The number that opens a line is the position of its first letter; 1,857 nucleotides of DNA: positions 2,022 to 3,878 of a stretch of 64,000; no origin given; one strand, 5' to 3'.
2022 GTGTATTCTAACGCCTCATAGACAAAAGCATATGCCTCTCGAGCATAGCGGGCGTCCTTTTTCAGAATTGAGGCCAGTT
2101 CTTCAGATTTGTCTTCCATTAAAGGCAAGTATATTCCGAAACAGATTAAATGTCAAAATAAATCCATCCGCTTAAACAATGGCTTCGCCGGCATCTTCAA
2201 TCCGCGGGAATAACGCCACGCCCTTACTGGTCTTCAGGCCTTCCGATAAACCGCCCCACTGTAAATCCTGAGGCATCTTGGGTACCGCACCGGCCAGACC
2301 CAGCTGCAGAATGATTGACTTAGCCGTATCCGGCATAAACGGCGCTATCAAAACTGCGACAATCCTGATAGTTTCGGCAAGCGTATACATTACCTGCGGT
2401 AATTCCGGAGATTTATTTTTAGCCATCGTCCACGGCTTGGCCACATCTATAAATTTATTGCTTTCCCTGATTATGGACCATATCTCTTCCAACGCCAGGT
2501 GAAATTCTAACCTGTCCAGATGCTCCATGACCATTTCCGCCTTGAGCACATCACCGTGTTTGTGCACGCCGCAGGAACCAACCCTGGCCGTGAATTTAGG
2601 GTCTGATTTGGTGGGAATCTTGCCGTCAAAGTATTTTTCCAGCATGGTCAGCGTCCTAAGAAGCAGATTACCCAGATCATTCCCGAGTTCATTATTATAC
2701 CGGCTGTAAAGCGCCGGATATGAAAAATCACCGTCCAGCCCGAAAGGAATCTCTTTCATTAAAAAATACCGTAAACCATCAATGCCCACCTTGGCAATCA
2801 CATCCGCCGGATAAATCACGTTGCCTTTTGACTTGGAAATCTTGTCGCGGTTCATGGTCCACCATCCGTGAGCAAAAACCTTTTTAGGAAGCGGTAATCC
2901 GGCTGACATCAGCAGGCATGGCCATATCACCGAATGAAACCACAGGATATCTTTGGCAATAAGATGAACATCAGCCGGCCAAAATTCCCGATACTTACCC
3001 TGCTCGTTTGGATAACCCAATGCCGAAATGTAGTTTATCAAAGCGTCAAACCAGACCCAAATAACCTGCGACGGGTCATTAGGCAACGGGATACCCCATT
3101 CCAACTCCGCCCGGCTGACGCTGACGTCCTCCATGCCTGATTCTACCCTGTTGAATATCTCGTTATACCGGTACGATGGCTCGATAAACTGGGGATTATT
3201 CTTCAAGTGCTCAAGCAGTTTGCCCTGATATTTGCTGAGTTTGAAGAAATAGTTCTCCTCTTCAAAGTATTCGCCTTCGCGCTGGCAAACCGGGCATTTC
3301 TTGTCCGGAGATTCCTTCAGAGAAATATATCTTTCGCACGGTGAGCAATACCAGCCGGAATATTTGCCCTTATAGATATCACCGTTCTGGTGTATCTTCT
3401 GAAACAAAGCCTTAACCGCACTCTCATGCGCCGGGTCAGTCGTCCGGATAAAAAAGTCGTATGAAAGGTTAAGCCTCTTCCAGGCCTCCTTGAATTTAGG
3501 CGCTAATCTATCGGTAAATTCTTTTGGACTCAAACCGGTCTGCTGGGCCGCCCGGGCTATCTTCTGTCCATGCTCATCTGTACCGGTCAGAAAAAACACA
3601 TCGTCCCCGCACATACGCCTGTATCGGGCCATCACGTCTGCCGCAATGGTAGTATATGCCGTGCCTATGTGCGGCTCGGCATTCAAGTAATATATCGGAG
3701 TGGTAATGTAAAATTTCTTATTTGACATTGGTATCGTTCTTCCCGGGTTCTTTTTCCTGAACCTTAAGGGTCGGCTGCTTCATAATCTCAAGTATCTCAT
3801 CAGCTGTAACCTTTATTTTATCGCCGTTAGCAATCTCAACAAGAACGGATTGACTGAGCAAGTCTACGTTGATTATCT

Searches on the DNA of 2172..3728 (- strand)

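Call 83: search_with_rna_model(model_id=R1, sources=[L020, L022, L024, L025, L019, L014, L016, L018], max_evalue=1)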
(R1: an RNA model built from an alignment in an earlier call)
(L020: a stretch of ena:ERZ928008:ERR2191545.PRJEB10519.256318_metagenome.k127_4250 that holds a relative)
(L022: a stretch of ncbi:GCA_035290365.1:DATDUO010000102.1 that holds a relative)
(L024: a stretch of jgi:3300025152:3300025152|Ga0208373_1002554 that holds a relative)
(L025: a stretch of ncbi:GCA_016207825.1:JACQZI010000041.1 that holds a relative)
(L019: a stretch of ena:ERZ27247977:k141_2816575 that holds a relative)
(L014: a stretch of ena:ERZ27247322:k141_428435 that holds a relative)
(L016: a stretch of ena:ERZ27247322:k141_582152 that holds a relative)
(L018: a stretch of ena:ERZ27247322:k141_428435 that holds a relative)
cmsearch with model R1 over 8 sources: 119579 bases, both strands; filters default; matches with E-value up to 1: 2.
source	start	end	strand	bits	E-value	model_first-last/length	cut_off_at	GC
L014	9862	10004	+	108.5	8.8e-26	1-140/140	no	0.55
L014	8807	8896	-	13.1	0.92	1-140/140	no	0.49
